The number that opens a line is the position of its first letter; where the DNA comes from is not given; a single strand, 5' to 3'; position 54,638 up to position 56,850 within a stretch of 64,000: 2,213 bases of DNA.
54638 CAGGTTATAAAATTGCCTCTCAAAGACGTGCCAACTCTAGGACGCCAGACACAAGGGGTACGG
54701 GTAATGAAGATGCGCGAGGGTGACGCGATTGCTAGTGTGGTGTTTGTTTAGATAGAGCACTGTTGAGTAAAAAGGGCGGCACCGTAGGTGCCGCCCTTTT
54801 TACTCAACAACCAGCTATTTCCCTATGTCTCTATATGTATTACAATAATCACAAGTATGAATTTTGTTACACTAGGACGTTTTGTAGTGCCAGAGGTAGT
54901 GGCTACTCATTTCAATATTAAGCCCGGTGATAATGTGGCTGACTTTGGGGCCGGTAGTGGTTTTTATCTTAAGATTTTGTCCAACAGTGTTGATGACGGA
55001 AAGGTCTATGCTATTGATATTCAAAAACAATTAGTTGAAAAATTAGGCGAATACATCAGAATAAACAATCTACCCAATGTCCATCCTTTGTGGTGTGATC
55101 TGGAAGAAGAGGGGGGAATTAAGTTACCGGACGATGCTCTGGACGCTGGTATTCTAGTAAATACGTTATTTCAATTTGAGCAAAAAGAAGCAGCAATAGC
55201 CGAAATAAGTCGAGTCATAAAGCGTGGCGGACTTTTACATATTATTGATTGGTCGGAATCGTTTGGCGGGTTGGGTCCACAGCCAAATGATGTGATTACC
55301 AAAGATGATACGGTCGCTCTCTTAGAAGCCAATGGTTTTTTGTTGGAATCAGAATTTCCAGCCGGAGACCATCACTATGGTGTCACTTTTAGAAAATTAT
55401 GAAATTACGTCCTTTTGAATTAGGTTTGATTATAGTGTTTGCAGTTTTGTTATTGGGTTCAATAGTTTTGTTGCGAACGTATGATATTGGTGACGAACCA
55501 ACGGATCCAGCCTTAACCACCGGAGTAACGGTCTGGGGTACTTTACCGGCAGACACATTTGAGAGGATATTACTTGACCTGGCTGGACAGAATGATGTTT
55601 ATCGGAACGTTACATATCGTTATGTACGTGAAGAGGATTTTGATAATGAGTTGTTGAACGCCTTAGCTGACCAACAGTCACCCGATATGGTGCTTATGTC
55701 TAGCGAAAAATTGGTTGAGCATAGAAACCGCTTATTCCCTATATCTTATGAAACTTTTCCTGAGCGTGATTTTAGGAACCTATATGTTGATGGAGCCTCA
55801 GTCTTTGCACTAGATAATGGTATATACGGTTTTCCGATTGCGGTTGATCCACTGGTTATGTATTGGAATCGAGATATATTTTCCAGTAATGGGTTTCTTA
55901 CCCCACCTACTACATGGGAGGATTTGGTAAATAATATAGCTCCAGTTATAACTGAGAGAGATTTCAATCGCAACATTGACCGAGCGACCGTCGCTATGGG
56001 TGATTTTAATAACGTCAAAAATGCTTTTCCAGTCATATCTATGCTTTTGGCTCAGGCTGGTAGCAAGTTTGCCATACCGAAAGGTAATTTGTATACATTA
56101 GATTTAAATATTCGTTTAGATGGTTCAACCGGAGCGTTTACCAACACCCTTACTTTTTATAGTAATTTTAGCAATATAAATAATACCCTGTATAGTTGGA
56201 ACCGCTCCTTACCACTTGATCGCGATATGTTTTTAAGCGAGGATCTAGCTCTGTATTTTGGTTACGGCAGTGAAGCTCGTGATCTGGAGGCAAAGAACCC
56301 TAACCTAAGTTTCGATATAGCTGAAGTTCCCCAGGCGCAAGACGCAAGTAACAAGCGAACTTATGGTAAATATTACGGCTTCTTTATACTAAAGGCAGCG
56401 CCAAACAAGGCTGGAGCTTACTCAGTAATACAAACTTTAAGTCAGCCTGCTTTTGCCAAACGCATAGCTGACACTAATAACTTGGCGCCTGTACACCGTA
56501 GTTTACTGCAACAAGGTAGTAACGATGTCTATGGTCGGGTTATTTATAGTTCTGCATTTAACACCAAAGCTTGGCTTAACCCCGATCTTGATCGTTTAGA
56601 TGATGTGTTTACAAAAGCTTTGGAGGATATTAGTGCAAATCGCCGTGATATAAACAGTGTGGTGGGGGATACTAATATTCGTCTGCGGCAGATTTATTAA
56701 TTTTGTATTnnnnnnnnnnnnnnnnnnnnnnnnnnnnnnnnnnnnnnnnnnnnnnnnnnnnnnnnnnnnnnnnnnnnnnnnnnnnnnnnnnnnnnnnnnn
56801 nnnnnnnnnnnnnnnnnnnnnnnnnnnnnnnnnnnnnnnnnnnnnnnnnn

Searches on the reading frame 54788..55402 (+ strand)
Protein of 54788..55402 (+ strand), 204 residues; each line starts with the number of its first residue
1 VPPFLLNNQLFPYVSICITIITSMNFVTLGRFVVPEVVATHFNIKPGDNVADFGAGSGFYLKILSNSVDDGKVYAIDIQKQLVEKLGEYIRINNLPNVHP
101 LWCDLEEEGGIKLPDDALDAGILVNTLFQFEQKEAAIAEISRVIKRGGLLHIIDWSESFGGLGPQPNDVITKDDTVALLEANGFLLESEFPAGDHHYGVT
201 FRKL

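Call 3: search_protein_families(library=pfam, proteins=[window:54788-55402:+], max_evalue=1)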
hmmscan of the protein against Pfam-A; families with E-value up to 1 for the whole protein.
window:54788-55402:+ (204 aa): 16 families
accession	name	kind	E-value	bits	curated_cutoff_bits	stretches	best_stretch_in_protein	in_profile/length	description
PF08241.18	Methyltransf_11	-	4.5e-12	46.9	21.2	1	52-151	2-94/95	Methyltransferase domain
PF13649.12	Methyltransf_25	-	3.5e-11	44.1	27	1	50-148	1-97/97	Methyltransferase domain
PF13847.12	Methyltransf_31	-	2.4e-10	40.7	27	1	44-156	1-113/145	Methyltransferase domain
PF08242.18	Methyltransf_12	-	6.3e-07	30.5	30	1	52-150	2-98/98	Methyltransferase domain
PF01209.24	Ubie_methyltran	-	2.3e-06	27.6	20.1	1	39-157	40-156/233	ubiE/COQ5 methyltransferase family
PF06325.19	PrmA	-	2.8e-05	24.2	22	1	44-137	159-249/296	Ribosomal protein L11 methyltransferase (PrmA)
PF01728.25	FtsJ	-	7.2e-05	23.2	24.1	1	41-86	15-61/181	FtsJ-like methyltransferase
PF02475.24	TRM5-TYW2_MTfase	-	0.00011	22.6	28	1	42-151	32-134/164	TRM5/TYW2 methyltransferase domain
PF01135.25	PCMT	-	0.00037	20.8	20.3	1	36-100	63-128/210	Protein-L-isoaspartate(D-aspartate) O-methyltransferase (PCMT)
PF13679.12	Methyltransf_32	-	0.0017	18.8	27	1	38-86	17-69/143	Methyltransferase domain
PF05175.20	MTS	-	0.0018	18.4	23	1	38-109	23-94/170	Methyltransferase small domain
PF13489.12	Methyltransf_23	-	0.0046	17.1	27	1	44-159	20-123/164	Methyltransferase domain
PF01269.23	Fibrillarin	-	0.0052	16.4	27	1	40-104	65-128/227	Fibrillarin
PF00398.26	RrnaAD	-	0.014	14.9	24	1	38-90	22-72/263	Ribosomal RNA adenine dimethylase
PF02390.23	Methyltransf_4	-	0.11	12.4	24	1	50-101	5-56/173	Putative methyltransferase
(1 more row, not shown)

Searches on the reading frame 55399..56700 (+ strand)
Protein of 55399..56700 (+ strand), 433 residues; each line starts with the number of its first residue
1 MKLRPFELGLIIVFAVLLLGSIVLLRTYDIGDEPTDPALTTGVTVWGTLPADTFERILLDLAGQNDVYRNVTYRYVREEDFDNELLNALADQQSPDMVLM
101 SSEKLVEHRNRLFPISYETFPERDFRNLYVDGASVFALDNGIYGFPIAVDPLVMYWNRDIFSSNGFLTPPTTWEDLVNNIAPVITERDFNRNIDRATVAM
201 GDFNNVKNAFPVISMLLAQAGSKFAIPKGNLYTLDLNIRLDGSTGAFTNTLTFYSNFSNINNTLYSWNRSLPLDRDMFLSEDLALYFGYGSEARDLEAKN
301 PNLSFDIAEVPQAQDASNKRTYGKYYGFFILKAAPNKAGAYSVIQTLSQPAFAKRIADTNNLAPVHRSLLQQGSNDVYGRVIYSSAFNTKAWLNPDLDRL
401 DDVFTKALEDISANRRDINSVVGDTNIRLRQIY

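Call 3: search_protein_families(library=pfam, proteins=[window:55399-56700:+], max_evalue=1)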
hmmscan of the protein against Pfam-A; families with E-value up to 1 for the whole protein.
window:55399-56700:+ (433 aa): 2 families
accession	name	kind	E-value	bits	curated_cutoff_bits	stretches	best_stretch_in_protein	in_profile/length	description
PF01547.30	SBP_bac_1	-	6.3e-12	46.5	26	1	70-351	25-304/307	Bacterial extracellular solute-binding protein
PF13416.11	SBP_bac_8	-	3e-10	40.8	27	1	130-369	72-265/279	Bacterial extracellular solute-binding protein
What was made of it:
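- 55399..56700 (+): Membrane-anchored MalE-like (SBP_bac_1) binding protein with the conserved N-terminus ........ and one TM helix. No cognate ABC permease or ATPase is nearby. Pfam PF01547, 46.5 bits (call 3).
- On ABC-transporter substrate-binding protein (for the neighbouring gene at 55399-56700): PF01547 46.5 bits (call 3).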

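Call 4: search_protein_families(library=ncbifam, proteins=[window:55399-56700:+], max_evalue=1)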
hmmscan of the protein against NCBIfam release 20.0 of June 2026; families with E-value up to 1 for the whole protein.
window:55399-56700:+ (433 aa): 3 families
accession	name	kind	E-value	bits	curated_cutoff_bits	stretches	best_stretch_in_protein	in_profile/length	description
NF007011.0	PRK09474.1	equivalog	0.00017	20.5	291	1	87-252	75-223/396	maltose/maltodextrin ABC transporter substrate-binding protein MalE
NF053763.1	ABCarbgalBndGanS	equivalog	0.014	14.1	700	1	124-177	119-173/420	galactooligosaccharide ABC transporter substrate-binding protein GanS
TIGR03850.1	bind_CPR_0540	equivalog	0.024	13.2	299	1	139-176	148-184/437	carbohydrate ABC transporter substrate-binding protein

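Call 64: find_related_loci(query=A4, collection=metagenome_contigs, flank=8000)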
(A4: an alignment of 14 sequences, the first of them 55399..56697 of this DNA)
Query A4 (433 aa) in metagenome_contigs; peptide patterns used: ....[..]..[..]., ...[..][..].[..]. (x = any residue, [..] = any of these).
600 stretches matched a pattern (row limit reached: there are more); 564 encode a relative of the query (tblastn E <= 1e-3); the best 80 are kept; 80 distinct loci.
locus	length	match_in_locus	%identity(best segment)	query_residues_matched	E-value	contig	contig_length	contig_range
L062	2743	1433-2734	59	1-433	0e+0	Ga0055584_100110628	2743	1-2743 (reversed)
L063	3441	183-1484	55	1-433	3e-160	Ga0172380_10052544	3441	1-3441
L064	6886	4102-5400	54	1-433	7e-150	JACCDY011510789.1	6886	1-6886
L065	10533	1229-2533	52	1-433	1e-149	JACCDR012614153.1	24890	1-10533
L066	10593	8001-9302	54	1-433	2e-149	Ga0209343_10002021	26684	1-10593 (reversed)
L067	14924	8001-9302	54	1-433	4e-148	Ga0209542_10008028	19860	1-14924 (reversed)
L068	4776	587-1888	53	1-433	5e-149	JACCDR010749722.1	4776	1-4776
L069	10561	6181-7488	50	1-433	6e-146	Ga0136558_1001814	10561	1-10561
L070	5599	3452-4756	50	1-433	7e-142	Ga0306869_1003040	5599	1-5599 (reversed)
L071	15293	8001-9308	49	1-433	3e-140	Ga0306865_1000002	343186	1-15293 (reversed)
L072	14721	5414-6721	48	1-433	2e-139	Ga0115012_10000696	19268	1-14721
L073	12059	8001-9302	52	1-433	2e-139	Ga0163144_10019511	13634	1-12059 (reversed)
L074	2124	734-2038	49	1-433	2e-149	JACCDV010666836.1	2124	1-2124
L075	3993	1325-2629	49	1-433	1e-142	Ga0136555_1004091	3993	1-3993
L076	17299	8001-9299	48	1-433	3e-138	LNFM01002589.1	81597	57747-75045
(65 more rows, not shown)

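Call 68: find_homologous_proteins(query=window:55399-56697:+, max_evalue=0.00001)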
Query window:55399-56697:+ (433 aa): 1192 proteins with E <= 0.00001 among 8000 candidates; the best 120 are listed.
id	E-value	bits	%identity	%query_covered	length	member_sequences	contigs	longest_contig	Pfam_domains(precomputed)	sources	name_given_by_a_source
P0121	1.2e-287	971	100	100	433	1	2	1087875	PF01547.31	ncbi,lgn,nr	ncbi:MAG: carbohydrate ABC transporter substrate-binding protein [Candidatus Nomurabacteria bacteriu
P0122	1.9e-182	625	62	100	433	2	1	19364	-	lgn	-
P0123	4.2e-174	597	60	100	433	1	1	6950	-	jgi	-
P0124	4.9e-173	594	57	100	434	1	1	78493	-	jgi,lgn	jgi:ABC-type glycerol-3-phosphate transport system substrate-binding protein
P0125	1.1e-172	593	60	100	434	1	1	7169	-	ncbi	-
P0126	4.1e-172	591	58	100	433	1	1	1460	PF01547.31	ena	-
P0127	2.8e-171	588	59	100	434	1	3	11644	PF13416.12,PF01547.31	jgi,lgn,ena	-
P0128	5.2e-169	581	58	100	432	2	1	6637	PF01547.31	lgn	-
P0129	8.1e-168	577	58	100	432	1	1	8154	PF01547.31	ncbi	-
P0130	1.1e-167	576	60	100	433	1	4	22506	PF13416.12,PF01547.31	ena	-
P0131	2.6e-167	575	59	100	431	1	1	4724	PF01547.31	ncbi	-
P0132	5.8e-167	574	59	100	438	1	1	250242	PF13416.12,PF01547.31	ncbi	ncbi:MAG: extracellular solute-binding protein [Candidatus Paceibacterota bacterium]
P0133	9.2e-166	570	59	100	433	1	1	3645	PF13416.12,PF01547.31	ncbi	-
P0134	2.2e-165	569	59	100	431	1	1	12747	PF01547.31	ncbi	-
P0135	1.7e-164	566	58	100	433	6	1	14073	PF13416.12,PF01547.31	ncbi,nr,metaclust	ncbi:MAG: maltose ABC transporter periplasmic protein [Parcubacteria bacterium OLB19]|nr:MAG: maltos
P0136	4.2e-163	561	58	100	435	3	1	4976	PF01547.31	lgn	-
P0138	1.3e-162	560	57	100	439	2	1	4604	PF13416.12,PF01547.31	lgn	-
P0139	1.3e-162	560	58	100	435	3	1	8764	PF13416.12,PF01547.31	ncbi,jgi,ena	-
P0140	2.3e-160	552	58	100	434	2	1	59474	PF01547.31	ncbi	-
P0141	2.5e-160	552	57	100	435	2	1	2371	PF13416.12,PF01547.31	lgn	-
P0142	5.4e-160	551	57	100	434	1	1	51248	PF01547.31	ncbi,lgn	-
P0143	7.0e-160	551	56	100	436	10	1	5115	PF13416.12,PF01547.31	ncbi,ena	-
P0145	1.3e-158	547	57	100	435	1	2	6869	PF01547.31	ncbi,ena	-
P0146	2.0e-158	546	56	100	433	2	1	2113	PF01547.31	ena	-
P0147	3.4e-158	545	56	100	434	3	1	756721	PF01547.31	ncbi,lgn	-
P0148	4.1e-158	545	58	100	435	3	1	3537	PF01547.31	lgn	-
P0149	1.5e-157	543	55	100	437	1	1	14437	PF13416.12,PF01547.31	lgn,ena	-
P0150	2.3e-157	542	55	100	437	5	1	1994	PF13416.12,PF01547.31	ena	-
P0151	3.6e-157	542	56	100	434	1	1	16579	PF01547.31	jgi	jgi:ABC-type glycerol-3-phosphate transport system substrate-binding protein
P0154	3.6e-156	538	57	100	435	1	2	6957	PF01547.31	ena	-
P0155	5.3e-155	535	55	100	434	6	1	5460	PF01547.31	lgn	-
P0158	2.3e-154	532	55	100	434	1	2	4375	PF01547.31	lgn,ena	-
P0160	4.5e-154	532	56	100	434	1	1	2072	PF13416.12,PF01547.31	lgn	-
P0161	5.4e-154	531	55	100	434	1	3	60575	PF01547.31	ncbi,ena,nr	ncbi:MAG TPA: ABC transporter substrate-binding protein [Candidatus Paceibacterota bacterium]|nr:ABC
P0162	2.1e-153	529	54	100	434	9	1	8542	PF01547.31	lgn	-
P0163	1.4e-152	527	55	100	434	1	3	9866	PF13416.12,PF01547.31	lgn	-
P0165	1.1e-151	524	54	100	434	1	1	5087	PF01547.31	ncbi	-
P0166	1.2e-151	524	53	100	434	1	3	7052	PF01547.31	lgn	-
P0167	1.8e-151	523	53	100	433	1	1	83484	PF01547.31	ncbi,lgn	-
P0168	1.8e-151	523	55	100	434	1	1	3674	PF01547.31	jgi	jgi:ABC-type glycerol-3-phosphate transport system substrate-binding protein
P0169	1.9e-151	523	54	100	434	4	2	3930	PF01547.31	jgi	jgi:ABC-type glycerol-3-phosphate transport system substrate-binding protein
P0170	2.1e-151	523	53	100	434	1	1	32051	PF13416.12,PF01547.31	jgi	jgi:ABC-type glycerol-3-phosphate transport system substrate-binding protein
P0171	2.4e-151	523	54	100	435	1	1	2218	PF01547.31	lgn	-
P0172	2.8e-151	522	53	100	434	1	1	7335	PF01547.31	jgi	jgi:multiple sugar transport system substrate-binding protein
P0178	4.9e-150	518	55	100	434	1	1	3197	PF01547.31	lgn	-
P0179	5.8e-150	518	53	100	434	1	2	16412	PF01547.31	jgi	jgi:ABC-type glycerol-3-phosphate transport system substrate-binding protein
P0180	5.8e-150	518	53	100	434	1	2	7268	PF01547.31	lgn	-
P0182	4.3e-149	515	54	100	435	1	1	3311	PF13416.12,PF01547.31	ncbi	-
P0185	1.5e-148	513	51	100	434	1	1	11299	PF13416.12,PF01547.31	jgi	jgi:ABC-type glycerol-3-phosphate transport system substrate-binding protein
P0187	3.6e-148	512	53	100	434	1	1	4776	PF13416.12,PF01547.31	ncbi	-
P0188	5.4e-148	511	53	100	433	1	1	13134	PF13416.12,PF01547.31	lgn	-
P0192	2.2e-147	510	54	100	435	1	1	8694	PF01547.31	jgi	jgi:ABC-type glycerol-3-phosphate transport system substrate-binding protein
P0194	2.6e-147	509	52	100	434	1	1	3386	PF01547.31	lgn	-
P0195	2.7e-147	509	52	100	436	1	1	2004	PF13416.12,PF01547.31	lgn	-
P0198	7.5e-147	508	52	100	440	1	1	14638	PF13416.12,PF01547.31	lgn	-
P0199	1.6e-146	507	53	100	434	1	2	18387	PF01547.31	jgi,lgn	-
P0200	6.4e-146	505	52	100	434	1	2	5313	PF01547.31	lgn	-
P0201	1.4e-145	504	52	100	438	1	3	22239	PF13416.12,PF01547.31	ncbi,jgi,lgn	-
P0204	3.6e-144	499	52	100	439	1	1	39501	PF13416.12,PF01547.31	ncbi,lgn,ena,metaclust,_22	metaclust:\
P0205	4.5e-144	499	52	100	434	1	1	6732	PF01547.31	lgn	-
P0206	8.8e-144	498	52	100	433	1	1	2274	PF01547.31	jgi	jgi:ABC-type glycerol-3-phosphate transport system substrate-binding protein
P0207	3.1e-143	496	52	100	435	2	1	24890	PF13416.12,PF01547.31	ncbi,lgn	-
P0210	9.2e-143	494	50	100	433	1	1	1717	PF01547.31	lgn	-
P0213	1.1e-141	491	50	100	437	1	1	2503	PF13416.12,PF01547.31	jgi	jgi:ABC-type glycerol-3-phosphate transport system substrate-binding protein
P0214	1.6e-141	490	52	100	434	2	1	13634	PF01547.31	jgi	-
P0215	1.7e-141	490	52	100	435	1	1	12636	PF01547.31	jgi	jgi:ABC-type glycerol-3-phosphate transport system substrate-binding protein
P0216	2.8e-141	489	50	100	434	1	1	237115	PF13416.12,PF01547.31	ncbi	ncbi:MAG: extracellular solute-binding protein [Candidatus Paceibacterota bacterium]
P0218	1.5e-140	487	53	100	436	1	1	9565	PF01547.31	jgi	jgi:ABC-type glycerol-3-phosphate transport system substrate-binding protein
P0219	1.6e-140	487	51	100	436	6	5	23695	PF01547.31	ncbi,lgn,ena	-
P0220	2.0e-140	487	50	100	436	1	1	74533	PF13416.12,PF01547.31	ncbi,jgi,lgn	-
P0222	7.6e-140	485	51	100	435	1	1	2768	PF01547.31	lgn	-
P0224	1.3e-139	484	52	96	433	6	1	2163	PF01547.31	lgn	-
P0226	1.8e-139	483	49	100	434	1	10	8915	PF01547.31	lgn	-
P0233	2.1e-138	480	50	100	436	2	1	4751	PF01547.31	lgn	-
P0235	3.5e-138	479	50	100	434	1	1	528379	PF01547.31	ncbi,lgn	-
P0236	4.0e-138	479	49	100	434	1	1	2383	PF13416.12,PF01547.31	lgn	-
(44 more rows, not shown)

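Call 77: predict_structure(alignment_id=A5)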
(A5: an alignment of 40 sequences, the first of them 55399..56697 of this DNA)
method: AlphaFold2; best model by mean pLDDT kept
length: 433 residues; sequences in the alignment: 40
mean_pLDDT: 90.6   pTM: 0.86
mean pLDDT of the five models: 90.6, 90.4, 89.9, 87.9, 87.2
residues with pLDDT >= 90: 328; 70-90: 85; 50-70: 12; < 50: 8
segments of 3 or more residues with pLDDT < 50: 28-35
pLDDT, mean of each block of 10 residues (from residue 1): 79 88 65 58 94 94 91 95 96 96 95 92 93 93 96 97 95 94 87 86 92 96 89 92 93 84 73 94 96 94 95 88 98 95 93 94 94 89 96 92 93 87 94 92
secondary structure, 60 per line:
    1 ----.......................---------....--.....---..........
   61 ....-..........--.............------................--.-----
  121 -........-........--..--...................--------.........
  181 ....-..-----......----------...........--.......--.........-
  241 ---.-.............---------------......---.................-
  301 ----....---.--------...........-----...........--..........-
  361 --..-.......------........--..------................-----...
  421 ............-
elements in order: H5-27 H37-40 E43-47 H51-64 H66-70 E71-75 H78-90 E97-101 H102-111 H122-128 H131-136 E145-157 H158-163 H173-184 E193-198 H209-219 E222-228 E231-239 H246-258 H274-279 E283-289 H290-299 E305-308 E321-331 H337-347 H350-359 H367-372 H379-386 H397-412 H418-432
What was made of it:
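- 55399..56700 (+): AF2 pLDDT 90.6 with helix 5-27 (call 77).
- On ABC-transporter substrate-binding protein (for the neighbouring gene at 55399-56700): AF2 pLDDT 90.6 (call 77).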

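Call 79: fold_search(model_id=the predicted structure, library=pdb)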
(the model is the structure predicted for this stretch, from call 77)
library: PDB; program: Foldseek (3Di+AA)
matches with E <= 10: 1601; with E <= 0.001: 1159
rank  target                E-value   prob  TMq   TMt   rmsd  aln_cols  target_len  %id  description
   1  5ysf_A                1.0e-20  1.00  0.66  0.72   4.9       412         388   16  Crystal structure of beta-1,2-glucooligosaccharide binding protein in complex with sophoropentaose (released 2018-05-02)
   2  2ghb_A                1.2e-20  1.00  0.68  0.78   4.3       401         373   17  Thermotoga maritima maltotriose binding protein, ligand free form (released 2007-02-06)
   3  5yse_A                1.3e-20  1.00  0.66  0.72   4.9       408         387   16  Crystal structure of beta-1,2-glucooligosaccharide binding protein in complex with sophorotetraose (released 2018-05-02)
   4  5yse_B                2.2e-20  1.00  0.66  0.73   4.7       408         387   16  Crystal structure of beta-1,2-glucooligosaccharide binding protein in complex with sophorotetraose (released 2018-05-02)
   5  6dtu_A                3.0e-20  1.00  0.62  0.71   5.4       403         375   16  Maltotetraose bound T. maritima MalE1 (released 2018-09-19)
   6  2zyo_A                3.2e-20  1.00  0.72  0.80   4.1       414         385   14  Crystal structure of cyclo/maltodextrin-binding protein complexed with maltotetraose (released 2009-03-31)
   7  2gha_A                3.8e-20  1.00  0.61  0.69   5.8       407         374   15  Thermotoga maritima maltotriose binding protein bound with maltotriose (released 2007-02-06)
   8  5ysd_A                6.5e-20  1.00  0.65  0.72   4.8       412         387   17  Crystal structure of beta-1,2-glucooligosaccharide binding protein in complex with sophorotriose (released 2018-05-02)
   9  2gha_B                7.8e-20  1.00  0.63  0.72   5.4       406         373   16  Thermotoga maritima maltotriose binding protein bound with maltotriose (released 2007-02-06)
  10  5ysd_B                8.3e-20  1.00  0.64  0.70   4.9       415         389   17  Crystal structure of beta-1,2-glucooligosaccharide binding protein in complex with sophorotriose (released 2018-05-02)
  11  4r9g_A                8.8e-20  1.00  0.63  0.68   6.0       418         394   16  CpMnBP1 with Mannotriose Bound (released 2014-10-29)
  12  3uor_B                9.9e-20  1.00  0.69  0.75   5.0       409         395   18  The structure of the sugar-binding protein MalE from the phytopathogen Xanthomonas citri (released 2011-12-14)
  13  6dts_B                2.0e-19  1.00  0.65  0.73   5.1       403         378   14  Maltotetraose bound T. maritima MalE2 (released 2018-09-19)
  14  1urd_A                2.1e-19  1.00  0.65  0.74   4.7       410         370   16  X-ray structures of the maltose-maltodextrin binding protein of the thermoacidophilic bacterium Alicyclobacillus acido (released 2003-12-11)
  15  5ysb_B                2.3e-19  1.00  0.69  0.76   4.3       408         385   17  Crystal structure of beta-1,2-glucooligosaccharide binding protein in ligand-free form (released 2018-05-02)
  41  2ghb_B                1.0e-18  1.00  0.67  0.76   4.3       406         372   16  Thermotoga maritima maltotriose binding protein, ligand free form (released 2007-02-06)
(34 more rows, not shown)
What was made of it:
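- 55399..56700 (+): Foldseek top hits are oligosaccharide-binding proteins 5ysf, 2ghb and 2zyo, E about 1e-20 (call 79).
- On ABC-transporter substrate-binding protein (for the neighbouring gene at 55399-56700): Foldseek E about 1e-20 and TM 0.66-0.80 to oligosaccharide SBPs (call 79).
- The SBP fold is closest to oligosaccharide binders (call 79).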
